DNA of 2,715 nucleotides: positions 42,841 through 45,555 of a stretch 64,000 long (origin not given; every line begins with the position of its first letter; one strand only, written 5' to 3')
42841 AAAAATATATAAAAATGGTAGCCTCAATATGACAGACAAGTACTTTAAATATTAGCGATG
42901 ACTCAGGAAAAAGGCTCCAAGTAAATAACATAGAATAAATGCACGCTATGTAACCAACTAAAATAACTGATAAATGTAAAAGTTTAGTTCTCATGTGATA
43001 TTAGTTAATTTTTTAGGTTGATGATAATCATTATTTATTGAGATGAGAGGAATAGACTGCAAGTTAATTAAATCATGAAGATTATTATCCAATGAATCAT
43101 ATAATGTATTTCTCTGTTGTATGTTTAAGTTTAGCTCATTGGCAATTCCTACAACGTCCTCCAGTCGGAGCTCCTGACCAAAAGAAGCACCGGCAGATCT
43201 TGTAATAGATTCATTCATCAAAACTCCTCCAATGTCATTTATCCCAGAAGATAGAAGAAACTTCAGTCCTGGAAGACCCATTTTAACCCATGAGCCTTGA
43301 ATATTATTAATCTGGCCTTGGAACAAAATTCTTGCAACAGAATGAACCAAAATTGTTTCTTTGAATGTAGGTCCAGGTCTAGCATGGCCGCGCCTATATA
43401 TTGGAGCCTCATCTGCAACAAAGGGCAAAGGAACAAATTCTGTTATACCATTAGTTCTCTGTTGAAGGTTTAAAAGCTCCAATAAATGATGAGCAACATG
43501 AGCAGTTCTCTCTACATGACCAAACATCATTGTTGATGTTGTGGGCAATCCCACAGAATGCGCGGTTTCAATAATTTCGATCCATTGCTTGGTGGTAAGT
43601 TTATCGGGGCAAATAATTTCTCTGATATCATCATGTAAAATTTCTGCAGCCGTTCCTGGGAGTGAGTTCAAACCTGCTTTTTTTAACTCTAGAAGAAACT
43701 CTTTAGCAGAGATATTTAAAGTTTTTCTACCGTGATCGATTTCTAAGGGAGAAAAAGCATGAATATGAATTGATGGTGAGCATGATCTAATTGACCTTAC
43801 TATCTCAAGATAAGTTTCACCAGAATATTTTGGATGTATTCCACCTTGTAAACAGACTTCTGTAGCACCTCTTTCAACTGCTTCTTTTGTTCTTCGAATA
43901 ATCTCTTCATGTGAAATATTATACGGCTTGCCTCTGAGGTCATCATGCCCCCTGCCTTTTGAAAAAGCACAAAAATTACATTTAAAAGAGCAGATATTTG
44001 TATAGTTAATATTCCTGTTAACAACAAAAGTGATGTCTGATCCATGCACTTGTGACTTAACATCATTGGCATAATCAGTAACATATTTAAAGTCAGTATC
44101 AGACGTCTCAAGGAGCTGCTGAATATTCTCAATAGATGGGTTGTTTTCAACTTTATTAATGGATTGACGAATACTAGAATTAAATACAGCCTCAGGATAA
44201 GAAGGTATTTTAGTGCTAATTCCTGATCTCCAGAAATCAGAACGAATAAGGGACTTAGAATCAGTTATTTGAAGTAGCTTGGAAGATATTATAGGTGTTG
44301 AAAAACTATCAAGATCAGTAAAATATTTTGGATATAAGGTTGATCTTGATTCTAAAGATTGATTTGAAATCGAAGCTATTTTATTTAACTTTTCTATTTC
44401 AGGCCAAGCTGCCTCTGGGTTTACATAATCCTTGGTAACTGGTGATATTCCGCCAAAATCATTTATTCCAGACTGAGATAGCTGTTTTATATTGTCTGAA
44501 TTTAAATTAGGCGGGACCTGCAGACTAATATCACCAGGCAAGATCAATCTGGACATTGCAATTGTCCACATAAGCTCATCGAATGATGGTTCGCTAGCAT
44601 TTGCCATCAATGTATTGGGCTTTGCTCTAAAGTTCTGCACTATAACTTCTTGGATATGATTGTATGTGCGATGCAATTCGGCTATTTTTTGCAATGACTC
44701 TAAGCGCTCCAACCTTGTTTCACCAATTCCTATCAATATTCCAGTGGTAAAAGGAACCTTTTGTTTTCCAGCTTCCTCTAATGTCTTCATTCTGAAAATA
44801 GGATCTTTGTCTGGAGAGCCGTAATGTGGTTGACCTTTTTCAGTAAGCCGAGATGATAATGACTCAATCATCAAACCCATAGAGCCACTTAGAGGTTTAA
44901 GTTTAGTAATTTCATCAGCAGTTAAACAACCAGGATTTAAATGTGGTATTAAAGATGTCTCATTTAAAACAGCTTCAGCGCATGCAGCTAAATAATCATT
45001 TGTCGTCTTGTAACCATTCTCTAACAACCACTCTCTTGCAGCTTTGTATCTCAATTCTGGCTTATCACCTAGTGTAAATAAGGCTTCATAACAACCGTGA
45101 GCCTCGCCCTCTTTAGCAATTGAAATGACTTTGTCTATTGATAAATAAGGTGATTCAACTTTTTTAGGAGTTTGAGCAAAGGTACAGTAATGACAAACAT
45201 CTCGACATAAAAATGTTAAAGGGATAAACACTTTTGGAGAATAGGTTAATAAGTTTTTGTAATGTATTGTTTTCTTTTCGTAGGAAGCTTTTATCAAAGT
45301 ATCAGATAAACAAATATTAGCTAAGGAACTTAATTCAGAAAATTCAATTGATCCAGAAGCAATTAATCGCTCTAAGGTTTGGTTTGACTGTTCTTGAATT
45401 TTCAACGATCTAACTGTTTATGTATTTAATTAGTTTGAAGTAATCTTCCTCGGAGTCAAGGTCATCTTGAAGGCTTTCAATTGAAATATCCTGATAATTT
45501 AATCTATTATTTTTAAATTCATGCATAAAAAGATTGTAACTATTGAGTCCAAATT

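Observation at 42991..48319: Complete coenzyme F420 biosynthesis operon (fno-cofE-cofD-cofC-fbiC) in a gammaproteobacteria-like, AT-rich genome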

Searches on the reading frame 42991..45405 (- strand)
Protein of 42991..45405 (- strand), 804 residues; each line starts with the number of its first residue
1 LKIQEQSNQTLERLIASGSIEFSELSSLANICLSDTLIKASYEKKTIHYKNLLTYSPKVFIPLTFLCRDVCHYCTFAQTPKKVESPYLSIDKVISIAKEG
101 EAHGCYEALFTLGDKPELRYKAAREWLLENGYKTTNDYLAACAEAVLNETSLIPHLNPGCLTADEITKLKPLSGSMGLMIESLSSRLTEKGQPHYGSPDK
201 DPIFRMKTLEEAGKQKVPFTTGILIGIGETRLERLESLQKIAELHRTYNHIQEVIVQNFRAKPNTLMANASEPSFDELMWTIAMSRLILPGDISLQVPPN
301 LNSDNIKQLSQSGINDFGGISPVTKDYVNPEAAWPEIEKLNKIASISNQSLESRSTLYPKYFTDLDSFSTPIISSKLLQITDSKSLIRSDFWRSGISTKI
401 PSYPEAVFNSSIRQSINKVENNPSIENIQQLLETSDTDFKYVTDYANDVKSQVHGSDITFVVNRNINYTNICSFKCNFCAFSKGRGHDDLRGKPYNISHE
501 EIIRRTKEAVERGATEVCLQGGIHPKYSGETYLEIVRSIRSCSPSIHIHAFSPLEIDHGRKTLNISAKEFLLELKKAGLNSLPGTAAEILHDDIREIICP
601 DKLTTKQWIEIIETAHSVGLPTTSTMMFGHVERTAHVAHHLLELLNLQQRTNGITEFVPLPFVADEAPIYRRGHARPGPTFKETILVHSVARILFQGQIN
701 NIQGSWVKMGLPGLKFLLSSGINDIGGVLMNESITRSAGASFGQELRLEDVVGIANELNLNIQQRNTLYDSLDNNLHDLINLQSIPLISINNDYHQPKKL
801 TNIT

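Call 3: search_protein_families(library=ncbifam, proteins=[window:42991-45405:-])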
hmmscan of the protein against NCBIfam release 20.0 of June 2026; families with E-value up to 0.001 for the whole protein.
window:42991-45405:- (804 aa): 22 families
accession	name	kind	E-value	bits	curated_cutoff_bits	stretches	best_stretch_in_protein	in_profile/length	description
NF006687.0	PRK09234.1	equivalog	7.2e-298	990.4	1018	2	46-403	64-424/849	bifunctional FO biosynthesis protein CofGH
TIGR03551.1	F420_cofH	equivalog_domain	3.2e-150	499.7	374.1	3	426-771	4-344/345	5-amino-6-(D-ribitylamino)uracil--L-tyrosine 4-hydroxyphenyl transferase CofH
TIGR03550.1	F420_cofG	equivalog_domain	4.7e-146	486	213.35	2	54-364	1-310/322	7,8-didemethyl-8-hydroxy-5-deazariboflavin synthase CofG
NF005609.0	PRK07360.1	equivalog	3.4e-136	453.9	426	3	420-774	18-370/374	7,8-didemethyl-8-hydroxy-5-deazariboflavin synthase subunit CofH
NF004884.0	PRK06245.1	equivalog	1.1e-132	442.1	209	2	47-376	5-327/340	7,8-didemethyl-8-hydroxy-5-deazariboflavin synthase subunit CofG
TIGR00423.1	TIGR00423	subfamily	5.9e-126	419.9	260.25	3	458-772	1-310/310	CofH family radical SAM protein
TIGR03699.1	menaquin_MqnC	equivalog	4.6e-111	370.9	428.1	3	427-771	7-341/342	cyclic dehypoxanthinyl futalosine synthase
TIGR03700.1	mena_SCO4494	equivalog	3.9e-91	305.6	434.55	2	417-771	3-350/351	aminofutalosine synthase MqnE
NF006277.0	PRK08445.1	equivalog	5.4e-85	285.3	576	2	434-773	13-346/348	dehypoxanthine futalosine cyclase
NF006276.0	PRK08444.1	equivalog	4.7e-76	256.1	560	2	416-773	4-351/353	aminofutalosine synthase MqnE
NF004580.0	PRK05926.1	equivalog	1.5e-51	175.8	583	1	425-755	31-352/370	hypothetical protein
TIGR03956.1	rSAM_HydE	equivalog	3.3e-18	66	254.6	1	424-660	12-232/340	[FeFe] hydrogenase H-cluster radical SAM maturase HydE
TIGR00433.2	bioB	equivalog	3.4e-18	66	225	2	425-650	5-214/307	biotin synthase BioB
TIGR03957.1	rSAM_HmdB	equivalog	1.2e-16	60.8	320.9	2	205-317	170-278/317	5,10-methenyltetrahydromethanopterin hydrogenase cofactor biosynthesis protein HmdB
TIGR03910.1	pyrrolys_PylB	equivalog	4.4e-15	55.4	348.2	2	12-310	10-286/347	methylornithine synthase PylB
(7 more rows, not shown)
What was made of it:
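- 42991..45405 (-): fbiC: fused CofG-CofH FO synthase, 804 aa. TIGR03550 486 bits, TIGR03551 499.7 bits, PRK09234 990 bits (call 3).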

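Call 4: search_protein_families(library=pfam, proteins=[window:42991-45405:-])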
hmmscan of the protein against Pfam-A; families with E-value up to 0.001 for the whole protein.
window:42991-45405:- (804 aa): 2 families
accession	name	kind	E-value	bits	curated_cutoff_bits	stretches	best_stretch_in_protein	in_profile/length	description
PF04055.27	Radical_SAM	-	2e-32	113.1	29.5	2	466-640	1-162/166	Radical SAM superfamily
PF19288.4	CofH_C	-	3.6e-13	49.9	27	1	652-771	2-118/125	CofH/MqnC C-terminal region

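Call 8: find_encoding_contigs(protein=window:42991-45405:-, flank=10000, max_places=8)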
Protein window:42991-45405:- (804 aa): no gene with exactly this product is on record in the collection.
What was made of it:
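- Tried and rejected: Exact look-up of the window FbiC found nothing (call 8).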

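Call 11: find_related_loci(query=window:42991-45405:-, collection=genome_contigs, flank=10000)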
Query window:42991-45405:- (804 aa) in genome_contigs; peptide patterns used: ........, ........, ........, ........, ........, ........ (x = any residue, [..] = any of these).
76 stretches matched a pattern; 26 encode a relative of the query (tblastn E <= 1e-3); 24 distinct loci.
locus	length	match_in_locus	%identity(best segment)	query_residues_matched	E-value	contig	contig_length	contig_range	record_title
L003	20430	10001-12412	97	1-804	0e+0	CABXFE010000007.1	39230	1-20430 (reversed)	MAG: uncultured SAR86 cluster bacterium isolate AG-313-O08 genome assembly, contig: AG-313-O08_NODE_7, whole genome shot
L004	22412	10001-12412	94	1-804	0e+0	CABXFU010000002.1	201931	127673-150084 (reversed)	MAG: uncultured SAR86 cluster bacterium isolate AG-313-P16 genome assembly, contig: AG-313-P16_NODE_2, whole genome shot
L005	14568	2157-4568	92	1-804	0e+0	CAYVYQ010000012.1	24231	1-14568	MAG TPA_asm: uncultured Gammaproteobacteria bacterium isolate SRP329387_co2_105 genome assembly, contig: NODE_744_length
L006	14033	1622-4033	91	1-804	0e+0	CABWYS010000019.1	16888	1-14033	MAG: uncultured SAR86 cluster bacterium isolate AG-313-A10 genome assembly, contig: AG-313-A10_NODE_19, whole genome sho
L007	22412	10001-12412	90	1-804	0e+0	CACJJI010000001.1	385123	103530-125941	MAG: uncultured SAR86 cluster bacterium isolate AG-447-I15 genome assembly, contig: AG-447-I15_NODE_1, whole genome shot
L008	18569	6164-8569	87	1-802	0e+0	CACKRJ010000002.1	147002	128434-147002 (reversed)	MAG: uncultured SAR86 cluster bacterium isolate AG-457-D18 genome assembly, contig: AG-457-D18_NODE_2, whole genome shot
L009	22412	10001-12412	88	1-804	0e+0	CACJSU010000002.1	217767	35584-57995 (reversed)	MAG: uncultured SAR86 cluster bacterium isolate AG-447-P08 genome assembly, contig: AG-447-P08_NODE_2, whole genome shot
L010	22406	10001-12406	85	1-802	0e+0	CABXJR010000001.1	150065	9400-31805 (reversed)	MAG: uncultured SAR86 cluster bacterium isolate AG-319-E22 genome assembly, contig: AG-319-E22_NODE_1, whole genome shot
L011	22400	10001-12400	82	1-800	0e+0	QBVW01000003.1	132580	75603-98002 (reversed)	SAR86 cluster bacterium AG-313-D11 Ga0172192_103, whole genome shotgun sequence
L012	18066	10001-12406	81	1-802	0e+0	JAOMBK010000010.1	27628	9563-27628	Pseudomonadota bacterium isolate AH-558-F20 AH-558-F20_NODE_10, whole genome shotgun sequence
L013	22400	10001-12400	81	1-800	0e+0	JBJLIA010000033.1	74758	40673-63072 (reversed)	MAG: Gammaproteobacteria bacterium isolate LRMED-352 SAR86-LRMED-352-C41, whole genome shotgun sequence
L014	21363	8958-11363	79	1-802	0e+0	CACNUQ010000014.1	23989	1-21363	MAG: uncultured SAR86 cluster bacterium isolate AG-893-O10 genome assembly, contig: AG-893-O10_NODE_14, whole genome sho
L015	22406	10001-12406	78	1-802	0e+0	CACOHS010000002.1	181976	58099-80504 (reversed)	MAG: uncultured SAR86 cluster bacterium isolate AH-321-G13 genome assembly, contig: AH-321-G13_NODE_2, whole genome shot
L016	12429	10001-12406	77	1-802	0e+0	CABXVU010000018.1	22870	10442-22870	MAG: uncultured SAR86 cluster bacterium isolate AG-325-G09 genome assembly, contig: AG-325-G09_NODE_18, whole genome sho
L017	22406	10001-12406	78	1-802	0e+0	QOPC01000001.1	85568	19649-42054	MAG: SAR86 cluster bacterium isolate MED-G84 SAR86-MED-G84-C1, whole genome shotgun sequence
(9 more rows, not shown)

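Call 36: find_homologous_proteins(query=window:42991-45405:-, max_evalue=1e-50)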
Query window:42991-45405:- (804 aa): 8000 proteins with E <= 1e-50 among 8000 candidates; the best 120 are listed.
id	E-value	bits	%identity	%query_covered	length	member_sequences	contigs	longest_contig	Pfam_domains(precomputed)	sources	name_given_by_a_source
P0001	0.0e+0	1783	97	100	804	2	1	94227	PF04055.28,PF19288.5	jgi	jgi:FO synthase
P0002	0.0e+0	1767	96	100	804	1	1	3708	PF04055.28,PF19288.5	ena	-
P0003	0.0e+0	1760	96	100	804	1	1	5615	PF04055.28,PF19288.5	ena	-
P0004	0.0e+0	1697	92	100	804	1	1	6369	PF04055.28,PF19288.5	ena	-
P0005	0.0e+0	1694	92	100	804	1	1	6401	PF04055.28,PF19288.5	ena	-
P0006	0.0e+0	1693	92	100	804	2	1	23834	PF04055.28,PF19288.5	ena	-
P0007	0.0e+0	1687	91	100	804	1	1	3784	PF04055.28,PF19288.5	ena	-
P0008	0.0e+0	1684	91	100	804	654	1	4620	PF04055.28,PF19288.5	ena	-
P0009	0.0e+0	1680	91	100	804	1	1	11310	PF04055.28,PF19288.5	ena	-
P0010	0.0e+0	1679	91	100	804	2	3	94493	PF04055.28,PF19288.5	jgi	jgi:FO synthase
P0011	0.0e+0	1678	91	100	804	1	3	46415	PF04055.28,PF19288.5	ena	-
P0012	0.0e+0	1677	91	100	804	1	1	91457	PF04055.28,PF19288.5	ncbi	-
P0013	0.0e+0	1674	90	100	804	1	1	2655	PF04055.28,PF19288.5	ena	-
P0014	0.0e+0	1673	90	100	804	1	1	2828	PF04055.28,PF19288.5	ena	-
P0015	0.0e+0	1673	91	100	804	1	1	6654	PF04055.28,PF19288.5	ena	-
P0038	0.0e+0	1436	76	100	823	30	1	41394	PF04055.28,PF19288.5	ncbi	-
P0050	0.0e+0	1286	70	99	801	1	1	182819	PF04055.28,PF19288.5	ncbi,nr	ncbi:5-amino-6-(D-ribitylamino)uracil--L-tyrosine 4-hydroxyphenyl transferase CofH [Gammaproteobacte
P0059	6.6e-294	995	55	99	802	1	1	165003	PF04055.28,PF19288.5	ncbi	ncbi:MAG: 5-amino-6-(D-ribitylamino)uracil--L-tyrosine 4-hydroxyphenyl transferase CofH [Gammaproteo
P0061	1.6e-292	990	57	95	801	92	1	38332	PF04055.28,PF19288.5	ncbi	-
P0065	2.2e-287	973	55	97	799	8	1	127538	PF04055.28,PF19288.5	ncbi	-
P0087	9.2e-273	925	51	96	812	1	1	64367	PF04055.28,PF19288.5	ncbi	ncbi:MAG: 5-amino-6-(D-ribitylamino)uracil--L-tyrosine 4-hydroxyphenyl transferase CofH [Pseudohongi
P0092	2.8e-272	923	51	98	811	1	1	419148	PF04055.28,PF19288.5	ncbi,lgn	-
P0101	1.4e-271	921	55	91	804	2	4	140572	PF04055.28,PF19288.5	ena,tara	tara:strand:- start:10275 stop:12689 length:2415 start_codon:yes stop_codon:yes gene_type:complete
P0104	1.8e-271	921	52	95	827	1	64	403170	PF04055.28,PF19288.5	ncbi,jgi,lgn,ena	ncbi:MAG: 5-amino-6-(D-ribitylamino)uracil--L-tyrosine 4-hydroxyphenyl transferase CofH [Candidatus 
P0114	2.7e-271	920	52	95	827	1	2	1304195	PF04055.28,PF19288.5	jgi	jgi:FO synthase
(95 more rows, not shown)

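Call 37: find_encoding_contigs(protein=P0059, flank=10000, max_places=2)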
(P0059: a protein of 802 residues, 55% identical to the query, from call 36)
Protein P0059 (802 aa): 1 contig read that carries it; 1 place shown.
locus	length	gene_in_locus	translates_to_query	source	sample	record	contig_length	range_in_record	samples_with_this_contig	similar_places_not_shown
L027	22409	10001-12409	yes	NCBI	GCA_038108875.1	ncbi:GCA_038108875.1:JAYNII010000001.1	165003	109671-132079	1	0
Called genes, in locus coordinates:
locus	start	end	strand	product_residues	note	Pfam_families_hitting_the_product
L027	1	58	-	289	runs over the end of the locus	PF04909:Amidohydro_2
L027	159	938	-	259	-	PF00106:adh_short, PF08659:KR, PF13561:adh_short_C2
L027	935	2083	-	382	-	PF00685:Sulfotransfer_1 (weak), PF13469:Sulfotransfer_3, PF17784:Sulfotransfer_4 (faint)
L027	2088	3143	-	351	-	-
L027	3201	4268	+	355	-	PF01636:APH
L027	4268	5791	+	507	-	PF00171:Aldedh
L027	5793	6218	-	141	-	-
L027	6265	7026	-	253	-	PF00106:adh_short, PF05368:NmrA (weak), PF08659:KR, PF23441:SDR, PF01370:Epimerase (faint), PF13561:adh_short_C2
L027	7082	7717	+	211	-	PF03807:F420_oxidored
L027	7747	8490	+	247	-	PF01996:F420_ligase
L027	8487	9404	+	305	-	PF01933:CofD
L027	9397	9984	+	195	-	PF01983:CofC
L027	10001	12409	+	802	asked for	PF04055:Radical_SAM, PF19288:CofH_C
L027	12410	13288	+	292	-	PF06966:DUF1295, PF02544:Steroid_dh (weak)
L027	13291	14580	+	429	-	PF01546:Peptidase_M20, PF07687:M20_dimer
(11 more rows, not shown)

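Call 38: find_encoding_contigs(protein=P0087, flank=10000, max_places=2)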
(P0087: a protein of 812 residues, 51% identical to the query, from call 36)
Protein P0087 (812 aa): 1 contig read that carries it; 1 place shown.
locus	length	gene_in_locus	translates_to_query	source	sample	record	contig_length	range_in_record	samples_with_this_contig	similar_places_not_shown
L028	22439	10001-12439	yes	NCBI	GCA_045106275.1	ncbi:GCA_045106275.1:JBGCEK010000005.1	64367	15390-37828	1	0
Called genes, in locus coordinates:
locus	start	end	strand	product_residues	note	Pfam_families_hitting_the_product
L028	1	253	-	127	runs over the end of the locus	-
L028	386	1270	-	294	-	PF00106:adh_short, PF13561:adh_short_C2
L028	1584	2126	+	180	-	-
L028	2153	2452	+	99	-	PF03992:ABM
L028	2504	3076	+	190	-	PF02627:CMD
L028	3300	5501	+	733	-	PF23023:Anti-Pycsar_Apyc1 (weak), PF00027:cNMP_binding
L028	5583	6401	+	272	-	-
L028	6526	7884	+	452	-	-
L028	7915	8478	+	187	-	PF06803:DUF1232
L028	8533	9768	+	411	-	PF13527:Acetyltransf_9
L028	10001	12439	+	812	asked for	PF04055:Radical_SAM, PF19288:CofH_C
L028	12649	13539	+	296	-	PF01073:3Beta_HSD, PF01370:Epimerase, PF02719:Polysacc_synt_2 (weak), PF04321:RmlD_sub_bind (weak), PF05368:NmrA, PF07993:NAD_binding_4 (faint), PF13460:NAD_binding_10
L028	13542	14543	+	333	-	-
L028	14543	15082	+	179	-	PF01066:CDP-OH_P_transf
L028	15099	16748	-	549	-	PF00884:Sulfatase, PF01663:Phosphodiest (faint), PF16347:SGSH_C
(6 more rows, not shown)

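Call 39: find_encoding_contigs(protein=P0104, flank=10000, max_places=2)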
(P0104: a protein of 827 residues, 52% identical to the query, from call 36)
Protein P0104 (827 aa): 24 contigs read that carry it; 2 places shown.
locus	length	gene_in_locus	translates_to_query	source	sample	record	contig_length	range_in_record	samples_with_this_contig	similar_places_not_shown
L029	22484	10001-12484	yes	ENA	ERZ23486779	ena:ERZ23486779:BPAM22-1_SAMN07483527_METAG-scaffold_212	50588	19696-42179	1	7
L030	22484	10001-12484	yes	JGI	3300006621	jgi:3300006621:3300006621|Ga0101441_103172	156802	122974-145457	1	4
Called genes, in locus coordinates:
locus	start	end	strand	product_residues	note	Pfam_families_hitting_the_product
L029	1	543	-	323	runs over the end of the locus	PF02685:Glucokinase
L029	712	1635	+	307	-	PF00296:Bac_luciferase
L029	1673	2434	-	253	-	PF00106:adh_short, PF08659:KR, PF13561:adh_short_C2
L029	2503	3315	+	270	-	PF05721:PhyH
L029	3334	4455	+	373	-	PF13439:Glyco_transf_4, PF13477:Glyco_trans_4_2, PF13579:Glyco_trans_4_4, PF20706:GT4-conflict (weak), PF00534:Glycos_transf_1, PF13692:Glyco_trans_1_4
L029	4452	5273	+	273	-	PF01522:Polysacc_deac_1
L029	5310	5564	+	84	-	PF16808:PKcGMP_CC (weak), PF04102:SlyX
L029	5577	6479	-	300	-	PF00296:Bac_luciferase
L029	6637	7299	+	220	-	PF03446:NAD_binding_2 (weak), PF03807:F420_oxidored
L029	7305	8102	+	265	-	PF01996:F420_ligase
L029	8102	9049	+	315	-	PF01933:CofD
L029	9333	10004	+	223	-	PF01983:CofC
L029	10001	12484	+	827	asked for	PF04055:Radical_SAM, PF19288:CofH_C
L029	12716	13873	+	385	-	PF00155:Aminotran_1_2, PF12897:Asp_aminotransf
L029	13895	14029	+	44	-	-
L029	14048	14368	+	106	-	PF00578:AhpC-TSA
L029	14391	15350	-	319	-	PF00487:FA_desaturase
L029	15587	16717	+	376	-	PF00753:Lactamase_B, PF21221:B_lactamase-like_C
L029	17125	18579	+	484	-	PF01425:Amidase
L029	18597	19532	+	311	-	PF22700:MVD-like_N, PF00288:GHMP_kinases_N, PF18376:MDD_C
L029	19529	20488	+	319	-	PF00288:GHMP_kinases_N (weak)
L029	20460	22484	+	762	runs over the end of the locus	PF00368:HMG-CoA_red, PF00288:GHMP_kinases_N, PF08544:GHMP_kinases_C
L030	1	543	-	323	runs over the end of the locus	PF02685:Glucokinase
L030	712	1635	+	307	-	PF00296:Bac_luciferase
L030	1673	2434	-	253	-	PF00106:adh_short, PF08659:KR, PF13561:adh_short_C2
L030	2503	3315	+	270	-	PF05721:PhyH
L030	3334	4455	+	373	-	PF13439:Glyco_transf_4, PF13477:Glyco_trans_4_2, PF13579:Glyco_trans_4_4, PF20706:GT4-conflict (weak), PF00534:Glycos_transf_1, PF13692:Glyco_trans_1_4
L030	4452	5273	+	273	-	PF01522:Polysacc_deac_1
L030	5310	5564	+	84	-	PF16808:PKcGMP_CC (weak), PF04102:SlyX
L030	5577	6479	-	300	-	PF00296:Bac_luciferase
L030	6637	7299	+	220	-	PF03446:NAD_binding_2 (weak), PF03807:F420_oxidored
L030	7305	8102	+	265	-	PF01996:F420_ligase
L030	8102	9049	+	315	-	PF01933:CofD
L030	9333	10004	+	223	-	PF01983:CofC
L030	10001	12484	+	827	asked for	PF04055:Radical_SAM, PF19288:CofH_C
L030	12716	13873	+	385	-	PF00155:Aminotran_1_2, PF12897:Asp_aminotransf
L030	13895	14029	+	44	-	-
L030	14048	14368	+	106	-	PF00578:AhpC-TSA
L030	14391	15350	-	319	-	PF00487:FA_desaturase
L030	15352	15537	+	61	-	-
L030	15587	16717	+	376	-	PF00753:Lactamase_B, PF21221:B_lactamase-like_C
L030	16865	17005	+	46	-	-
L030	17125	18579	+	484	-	PF01425:Amidase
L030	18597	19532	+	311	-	PF22700:MVD-like_N, PF00288:GHMP_kinases_N, PF18376:MDD_C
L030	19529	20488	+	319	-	PF00288:GHMP_kinases_N (weak)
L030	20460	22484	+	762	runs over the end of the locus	PF00368:HMG-CoA_red, PF00288:GHMP_kinases_N, PF08544:GHMP_kinases_C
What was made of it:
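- On Archaeal 2-PL route: They are absent from the outgroup operon (call 39), so there is no support for a link.
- Closest known: Unnamed marine gammaproteobacterium, loci L029/L030. Same: Identical gene order fno-cofE-cofD-cofC-fbiC (call 39).
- The outgroup lineage with the same five-gene operon lacks DUF1295 downstream (call 39).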
